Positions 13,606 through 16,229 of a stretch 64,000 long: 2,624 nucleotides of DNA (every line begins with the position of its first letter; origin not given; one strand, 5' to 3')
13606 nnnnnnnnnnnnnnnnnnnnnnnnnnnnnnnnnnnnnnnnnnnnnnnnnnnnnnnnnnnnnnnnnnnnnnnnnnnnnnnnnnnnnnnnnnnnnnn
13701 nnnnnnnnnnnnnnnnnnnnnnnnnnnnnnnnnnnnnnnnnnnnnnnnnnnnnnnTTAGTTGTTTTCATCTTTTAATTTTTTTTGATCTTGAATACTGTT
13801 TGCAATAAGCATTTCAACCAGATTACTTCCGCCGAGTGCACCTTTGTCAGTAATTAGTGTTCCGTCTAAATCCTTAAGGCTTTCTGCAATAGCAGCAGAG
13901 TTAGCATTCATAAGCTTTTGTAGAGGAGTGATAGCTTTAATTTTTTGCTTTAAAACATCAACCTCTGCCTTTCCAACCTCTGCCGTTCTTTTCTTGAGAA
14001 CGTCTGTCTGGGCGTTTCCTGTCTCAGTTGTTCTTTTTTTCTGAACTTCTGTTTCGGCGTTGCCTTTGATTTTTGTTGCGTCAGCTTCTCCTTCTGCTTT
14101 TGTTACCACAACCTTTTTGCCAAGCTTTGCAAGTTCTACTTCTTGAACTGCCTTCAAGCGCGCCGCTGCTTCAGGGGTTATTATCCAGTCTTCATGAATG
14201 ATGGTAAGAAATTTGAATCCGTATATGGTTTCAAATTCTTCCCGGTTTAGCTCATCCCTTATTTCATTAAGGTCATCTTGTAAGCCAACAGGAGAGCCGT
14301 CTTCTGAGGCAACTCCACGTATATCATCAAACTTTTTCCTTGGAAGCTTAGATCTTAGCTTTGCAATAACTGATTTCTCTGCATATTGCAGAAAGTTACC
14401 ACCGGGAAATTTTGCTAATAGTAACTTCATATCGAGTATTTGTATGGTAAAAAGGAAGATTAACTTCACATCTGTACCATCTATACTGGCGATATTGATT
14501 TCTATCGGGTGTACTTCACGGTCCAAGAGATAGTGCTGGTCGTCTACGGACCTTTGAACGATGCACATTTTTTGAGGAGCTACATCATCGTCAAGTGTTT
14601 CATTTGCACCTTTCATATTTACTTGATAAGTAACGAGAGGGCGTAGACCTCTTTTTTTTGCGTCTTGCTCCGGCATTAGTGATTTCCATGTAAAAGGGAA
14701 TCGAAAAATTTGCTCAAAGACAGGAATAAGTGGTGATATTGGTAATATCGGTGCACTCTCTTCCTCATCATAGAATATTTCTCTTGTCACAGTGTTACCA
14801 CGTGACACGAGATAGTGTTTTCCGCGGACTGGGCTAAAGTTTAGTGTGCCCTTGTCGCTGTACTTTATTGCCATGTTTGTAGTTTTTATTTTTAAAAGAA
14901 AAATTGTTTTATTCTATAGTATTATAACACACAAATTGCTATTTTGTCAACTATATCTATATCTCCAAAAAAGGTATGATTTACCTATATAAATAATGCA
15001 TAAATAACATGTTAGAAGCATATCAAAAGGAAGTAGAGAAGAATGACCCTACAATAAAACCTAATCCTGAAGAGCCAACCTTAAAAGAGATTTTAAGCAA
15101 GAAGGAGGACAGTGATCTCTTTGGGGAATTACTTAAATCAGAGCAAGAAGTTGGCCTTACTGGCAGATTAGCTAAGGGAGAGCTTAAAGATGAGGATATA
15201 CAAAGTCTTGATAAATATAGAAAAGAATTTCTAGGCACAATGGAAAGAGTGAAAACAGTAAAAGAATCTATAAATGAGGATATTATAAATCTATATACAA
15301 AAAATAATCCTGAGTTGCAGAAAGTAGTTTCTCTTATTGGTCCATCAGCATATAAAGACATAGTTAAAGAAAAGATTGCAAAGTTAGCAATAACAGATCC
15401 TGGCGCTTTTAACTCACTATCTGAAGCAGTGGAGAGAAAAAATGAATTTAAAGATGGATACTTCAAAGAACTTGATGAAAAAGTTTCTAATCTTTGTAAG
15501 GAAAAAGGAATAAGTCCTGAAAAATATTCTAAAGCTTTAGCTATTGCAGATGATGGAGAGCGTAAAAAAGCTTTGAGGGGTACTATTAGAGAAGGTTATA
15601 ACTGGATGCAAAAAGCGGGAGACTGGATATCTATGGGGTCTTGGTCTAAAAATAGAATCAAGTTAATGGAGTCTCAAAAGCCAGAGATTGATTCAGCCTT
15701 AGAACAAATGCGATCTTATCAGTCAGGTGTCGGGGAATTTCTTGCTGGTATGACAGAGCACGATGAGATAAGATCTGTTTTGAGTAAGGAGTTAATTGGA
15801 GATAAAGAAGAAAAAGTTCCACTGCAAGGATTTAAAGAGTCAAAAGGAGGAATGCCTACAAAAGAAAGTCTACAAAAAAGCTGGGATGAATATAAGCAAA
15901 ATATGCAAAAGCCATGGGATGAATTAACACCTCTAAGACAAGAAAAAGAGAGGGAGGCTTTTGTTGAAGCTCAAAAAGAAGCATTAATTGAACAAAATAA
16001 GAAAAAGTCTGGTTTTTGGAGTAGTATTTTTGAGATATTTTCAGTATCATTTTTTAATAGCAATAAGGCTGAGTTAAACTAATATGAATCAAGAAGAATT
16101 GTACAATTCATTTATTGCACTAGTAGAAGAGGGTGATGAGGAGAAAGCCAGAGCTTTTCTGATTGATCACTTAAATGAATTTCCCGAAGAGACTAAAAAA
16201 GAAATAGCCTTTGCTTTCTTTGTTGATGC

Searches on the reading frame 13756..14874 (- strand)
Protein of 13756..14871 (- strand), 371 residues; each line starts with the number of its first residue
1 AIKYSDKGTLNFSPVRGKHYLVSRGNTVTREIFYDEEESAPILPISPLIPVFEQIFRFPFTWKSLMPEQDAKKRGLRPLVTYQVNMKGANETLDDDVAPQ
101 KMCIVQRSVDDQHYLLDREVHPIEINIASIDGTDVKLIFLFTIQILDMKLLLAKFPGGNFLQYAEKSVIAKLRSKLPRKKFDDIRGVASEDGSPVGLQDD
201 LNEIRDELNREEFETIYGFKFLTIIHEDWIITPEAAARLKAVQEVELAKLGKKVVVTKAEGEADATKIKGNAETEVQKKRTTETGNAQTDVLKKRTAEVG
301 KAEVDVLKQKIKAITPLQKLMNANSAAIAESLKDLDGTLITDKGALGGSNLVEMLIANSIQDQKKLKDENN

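Call 3: search_protein_families(library=pfam, proteins=[window:13756-14871:-], max_evalue=1)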
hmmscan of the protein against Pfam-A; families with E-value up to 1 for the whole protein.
window:13756-14871:- (371 aa): 1 family
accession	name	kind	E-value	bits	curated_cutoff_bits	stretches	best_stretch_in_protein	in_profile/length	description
PF21325.3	SHPRH_helical-1st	-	0.02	15.6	27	1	267-334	26-92/95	E3 ubiquitin-protein ligase SHPRH, first helical domain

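Call 4: search_protein_families(library=ncbifam, proteins=[window:13756-14871:-], max_evalue=1)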
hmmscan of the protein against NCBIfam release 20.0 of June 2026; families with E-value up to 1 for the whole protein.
window:13756-14871:- (371 aa): 0 families

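Call 42: search_solved_structures(query=window:13756-14871:-, max_evalue=1)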
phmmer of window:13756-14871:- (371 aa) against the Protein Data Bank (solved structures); distinct sequences matched with E-value up to 1: 2.
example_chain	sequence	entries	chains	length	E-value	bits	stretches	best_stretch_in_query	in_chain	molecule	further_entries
7wxz_A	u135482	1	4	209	0.092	15.2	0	290-349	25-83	Spike protein S2'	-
7jg5_d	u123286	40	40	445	0.32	13.4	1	216-309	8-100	ATP synthase subunit b-delta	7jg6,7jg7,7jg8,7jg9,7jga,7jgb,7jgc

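Call 56: search_solved_structures(query=A3, max_evalue=10)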
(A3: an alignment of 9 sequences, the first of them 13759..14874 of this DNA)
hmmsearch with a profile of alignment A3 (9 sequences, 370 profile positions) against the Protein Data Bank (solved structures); distinct sequences matched with E-value up to 10: 27.
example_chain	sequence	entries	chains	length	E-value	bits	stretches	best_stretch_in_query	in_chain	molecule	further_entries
9oax_A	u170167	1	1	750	0.093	14.9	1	196-276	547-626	5-270, TNA polymerase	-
9oat_A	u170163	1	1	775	0.097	14.9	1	196-276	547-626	5-270, TNA polymerase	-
9oay_A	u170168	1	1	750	0.12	14.6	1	196-276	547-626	8-64, TNA polymerase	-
9oau_A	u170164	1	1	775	0.12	14.5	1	196-276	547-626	7-47, TNA polymerase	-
9oav_A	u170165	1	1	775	0.12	14.5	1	196-276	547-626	8-64, TNA polymerase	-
7b06_A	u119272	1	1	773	0.16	14.2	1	196-276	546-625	DNA polymerase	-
2xhb_A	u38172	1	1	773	0.18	14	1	196-276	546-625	DNA POLYMERASE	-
2vwk_A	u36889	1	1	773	0.18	14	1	196-276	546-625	DNA POLYMERASE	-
2vwj_A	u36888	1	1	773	0.18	14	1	196-276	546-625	DNA POLYMERASE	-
1tgo_A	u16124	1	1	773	0.18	13.9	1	196-276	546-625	PROTEIN (THERMOSTABLE B DNA POLYMERASE)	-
7b08_A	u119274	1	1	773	0.19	13.9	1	196-276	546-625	DNA polymerase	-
9mye_A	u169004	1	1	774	0.2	13.9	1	196-276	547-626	DNA polymerase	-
1d5a_A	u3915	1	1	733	0.25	13.5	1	196-276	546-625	PROTEIN (DNA POLYMERASE)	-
1qqc_A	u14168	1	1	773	0.27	13.4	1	196-276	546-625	DNA POLYMERASE II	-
1qht_A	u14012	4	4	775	0.31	13.2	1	195-276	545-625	PROTEIN (DNA POLYMERASE) | DNA polymerase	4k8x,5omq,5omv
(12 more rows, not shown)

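Call 79: find_homologous_proteins(query=window:13759-14874:-, max_evalue=0.001)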
Query window:13759-14874:- (372 aa): 8 proteins with E <= 0.001 among 7714 candidates.
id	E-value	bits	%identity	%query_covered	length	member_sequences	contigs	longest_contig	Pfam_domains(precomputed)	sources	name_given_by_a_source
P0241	5.2e-239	810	100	100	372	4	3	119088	-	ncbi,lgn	-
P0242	4.4e-169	580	70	99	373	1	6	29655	-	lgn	-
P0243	2.8e-156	538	66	99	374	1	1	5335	-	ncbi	-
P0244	5.8e-82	294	45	96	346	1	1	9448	-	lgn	-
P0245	5.4e-78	281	43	96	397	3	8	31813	-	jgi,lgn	jgi:regulator of protease activity HflC (stomatin/prohibitin superfamily)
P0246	6.6e-72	261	42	95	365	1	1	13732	-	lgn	-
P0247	1.9e-71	259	40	93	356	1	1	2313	PF01145.32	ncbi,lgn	-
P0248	5.5e-71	258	42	96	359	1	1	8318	-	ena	-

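Call 80: search_protein_families(library=pfam, proteins=[P0242, P0243, P0244, P0245, P0246, P0247, P0248], max_evalue=0.1)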
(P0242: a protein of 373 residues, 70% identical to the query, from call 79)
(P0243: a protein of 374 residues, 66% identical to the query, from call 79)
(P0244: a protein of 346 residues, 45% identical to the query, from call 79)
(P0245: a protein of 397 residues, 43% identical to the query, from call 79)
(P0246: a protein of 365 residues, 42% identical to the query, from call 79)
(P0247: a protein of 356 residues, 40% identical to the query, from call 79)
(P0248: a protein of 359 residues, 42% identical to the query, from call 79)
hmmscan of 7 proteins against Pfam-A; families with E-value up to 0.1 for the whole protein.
P0242 (373 aa): 0 families

P0243 (374 aa): 0 families

P0244 (346 aa): 1 family
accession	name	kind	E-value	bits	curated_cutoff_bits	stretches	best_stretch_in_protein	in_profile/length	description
PF24291.1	Ig_CFAP65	-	0.0022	18.2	27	1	204-267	50-114/121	Cilia- and flagella-associated protein 65-like, Ig-like domain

P0245 (397 aa): 2 families
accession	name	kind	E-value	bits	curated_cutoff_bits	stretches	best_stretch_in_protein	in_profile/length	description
PF12294.13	DUF3626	-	0.034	13.6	27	1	290-383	114-201/301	Protein of unknown function (DUF3626)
PF23159.1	WH_Rok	-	0.062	13.9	27.6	0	300-334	12-46/58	Repressor Rok winged helix domain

P0246 (365 aa): 0 families

P0247 (356 aa): 1 family
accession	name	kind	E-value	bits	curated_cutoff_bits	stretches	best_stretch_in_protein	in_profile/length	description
PF01145.31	Band_7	-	5.5e-07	30.2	23.6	1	43-261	24-175/176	SPFH domain / Band 7 family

P0248 (359 aa): 2 families
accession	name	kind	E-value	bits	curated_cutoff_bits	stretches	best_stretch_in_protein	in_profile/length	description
PF19702.4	DUF6200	-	0.0047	17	26.9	0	176-208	46-76/76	Family of unknown function (DUF6200)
PF15079.11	Tsc35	-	0.03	14.4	27.7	1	190-294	67-165/205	Testis-specific protein 35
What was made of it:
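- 13065..14874 (-): Context only, probably not part of the system. A convergent two-gene operon encodes a divergent SPFH (stomatin/prohibitin/flotillin-fold) protein (13756-14874) and a multi-pass membrane protein with a beta-rich C-domain (13065-13769). Homologue P0247 passes Pfam Band_7 at 30.2 bits against a 23.6 cut-off (call 80).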

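Call 99: predict_structure(alignment_id=A5)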
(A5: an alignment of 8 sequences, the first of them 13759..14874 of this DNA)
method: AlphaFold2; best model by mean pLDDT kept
length: 372 residues; sequences in the alignment: 8
mean_pLDDT: 54.2   pTM: 0.49
mean pLDDT of the five models: 54.2, 53.0, 52.6, 52.3, 48.3
residues with pLDDT >= 90: 1; 70-90: 112; 50-70: 90; < 50: 169
segments of 3 or more residues with pLDDT < 50: 1-56, 87-98, 115-120, 287-293, 301-372
pLDDT, mean of each block of 10 residues (from residue 1): 26 28 35 38 34 45 74 78 54 43 73 51 74 73 73 75 85 84 63 61 87 82 74 59 55 51 51 52 48 49 48 40 34 28 27 31 28 22
secondary structure, 60 per line:
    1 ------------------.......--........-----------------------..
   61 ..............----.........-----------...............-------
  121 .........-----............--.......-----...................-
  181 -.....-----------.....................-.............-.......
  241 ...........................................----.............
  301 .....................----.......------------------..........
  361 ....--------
elements in order: E19-25 E28-35 E59-68 H69-74 E79-87 E99-113 E121-129 E135-146 H149-155 H161-179 H182-186 H198-218 E220-232 H234-283 H288-321 H326-332 H351-364

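Call 101: fold_search(model_id=the predicted structure, library=pdb)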
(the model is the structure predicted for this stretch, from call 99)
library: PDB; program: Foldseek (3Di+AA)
matches with E <= 10: 346; with E <= 0.001: 50
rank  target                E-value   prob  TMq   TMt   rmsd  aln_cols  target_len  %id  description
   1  7vhq_G                3.3e-08  1.00  0.28  0.34  38.2       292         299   14  Structural insights into the membrane microdomain organization by SPFH family proteins (released 2022-01-19)
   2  8rrh_A                1.2e-07  1.00  0.30  0.39  28.1       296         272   13  The human prohibitin complex (released 2024-12-18)
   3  9o9z_A                2.9e-07  1.00  0.31  0.45  26.5       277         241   13  The human PHB1/2 complex (closed) (released 2025-10-22)
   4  7wi3_A                3.9e-07  1.00  0.28  0.34  35.1       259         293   15  Cryo-EM structure of E.Coli FtsH-HflkC AAA protease complex (released 2022-06-01)
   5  9paw_XD               4.2e-07  1.00  0.29  0.37  37.1       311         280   12  Cryo-EM structure of the engineered HflK/C variant stabilized in the closed conformation via disulfide bond crosslink (released 2026-03-04)
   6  8rrh_B                4.7e-07  1.00  0.28  0.34  27.6       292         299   12  The human prohibitin complex (released 2024-12-18)
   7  9o9u_A                5.0e-07  1.00  0.26  0.32  49.7       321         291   14  The Erlin1/2 complex (released 2025-10-22)
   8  9paw_XB               7.1e-07  1.00  0.28  0.36  38.9       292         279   12  Cryo-EM structure of the engineered HflK/C variant stabilized in the closed conformation via disulfide bond crosslink (released 2026-03-04)
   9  7wi3_D                8.1e-07  1.00  0.27  0.34  38.4       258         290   16  Cryo-EM structure of E.Coli FtsH-HflkC AAA protease complex (released 2022-06-01)
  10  9paw_XX               8.1e-07  1.00  0.28  0.36  38.9       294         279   12  Cryo-EM structure of the engineered HflK/C variant stabilized in the closed conformation via disulfide bond crosslink (released 2026-03-04)
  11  9oh9_B                8.6e-07  1.00  0.27  0.38  20.5       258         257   12  Human Stomatin Complex in Native Membrane Vesicles (released 2025-08-13)
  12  9z7u_B                1.2e-06  1.00  0.28  0.36  20.1       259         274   12  Human Stomatin - C8 Symmetry (released 2026-02-25)
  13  7wi3_C                1.2e-06  1.00  0.27  0.34  37.6       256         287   15  Cryo-EM structure of E.Coli FtsH-HflkC AAA protease complex (released 2022-06-01)
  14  9oh9_A                1.3e-06  1.00  0.27  0.38  24.0       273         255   11  Human Stomatin Complex in Native Membrane Vesicles (released 2025-08-13)
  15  9vvg_A                1.6e-06  1.00  0.28  0.34  50.2       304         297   15  Cryo-EM structure of the erlin1/2 complex purified using GDN and CHS (released 2026-03-25)
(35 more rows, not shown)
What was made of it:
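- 13065..14874 (-): Fold search of the AlphaFold2 model hits HflK/C, prohibitin, stomatin, QmcA and flotillin at E 3e-8 to 1e-4 (calls 99, 101).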

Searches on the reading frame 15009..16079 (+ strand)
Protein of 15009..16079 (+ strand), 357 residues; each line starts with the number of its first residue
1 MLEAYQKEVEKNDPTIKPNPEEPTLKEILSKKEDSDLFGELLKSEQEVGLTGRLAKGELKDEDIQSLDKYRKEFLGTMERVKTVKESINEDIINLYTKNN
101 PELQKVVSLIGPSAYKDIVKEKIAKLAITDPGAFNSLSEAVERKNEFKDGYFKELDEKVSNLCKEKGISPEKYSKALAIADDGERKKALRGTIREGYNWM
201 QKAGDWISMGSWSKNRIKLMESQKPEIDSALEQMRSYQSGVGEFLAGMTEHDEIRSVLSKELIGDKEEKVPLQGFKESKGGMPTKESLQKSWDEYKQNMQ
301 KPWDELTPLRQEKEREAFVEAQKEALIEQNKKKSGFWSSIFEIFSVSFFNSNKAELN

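Call 3: search_protein_families(library=pfam, proteins=[window:15009-16079:+], max_evalue=1)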
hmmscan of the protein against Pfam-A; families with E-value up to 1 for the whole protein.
window:15009-16079:+ (357 aa): 2 families
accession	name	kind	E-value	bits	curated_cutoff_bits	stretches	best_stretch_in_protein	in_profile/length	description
PF20268.4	SBDS_C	-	0.11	12.8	27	0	150-167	47-64/71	SBDS protein, C-terminal domain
PF17320.7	DUF5363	-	0.12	12.7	25.8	1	148-169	5-26/54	Family of unknown function (DUF5363)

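Call 4: search_protein_families(library=ncbifam, proteins=[window:15009-16079:+], max_evalue=1)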
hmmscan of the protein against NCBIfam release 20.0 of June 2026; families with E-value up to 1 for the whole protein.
window:15009-16079:+ (357 aa): 0 families

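Call 84: search_protein_families(library=ncbifam, proteins=[window:15009-16079:+], max_evalue=0.01)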
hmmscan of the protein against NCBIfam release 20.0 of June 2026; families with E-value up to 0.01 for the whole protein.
window:15009-16079:+ (357 aa): 0 families
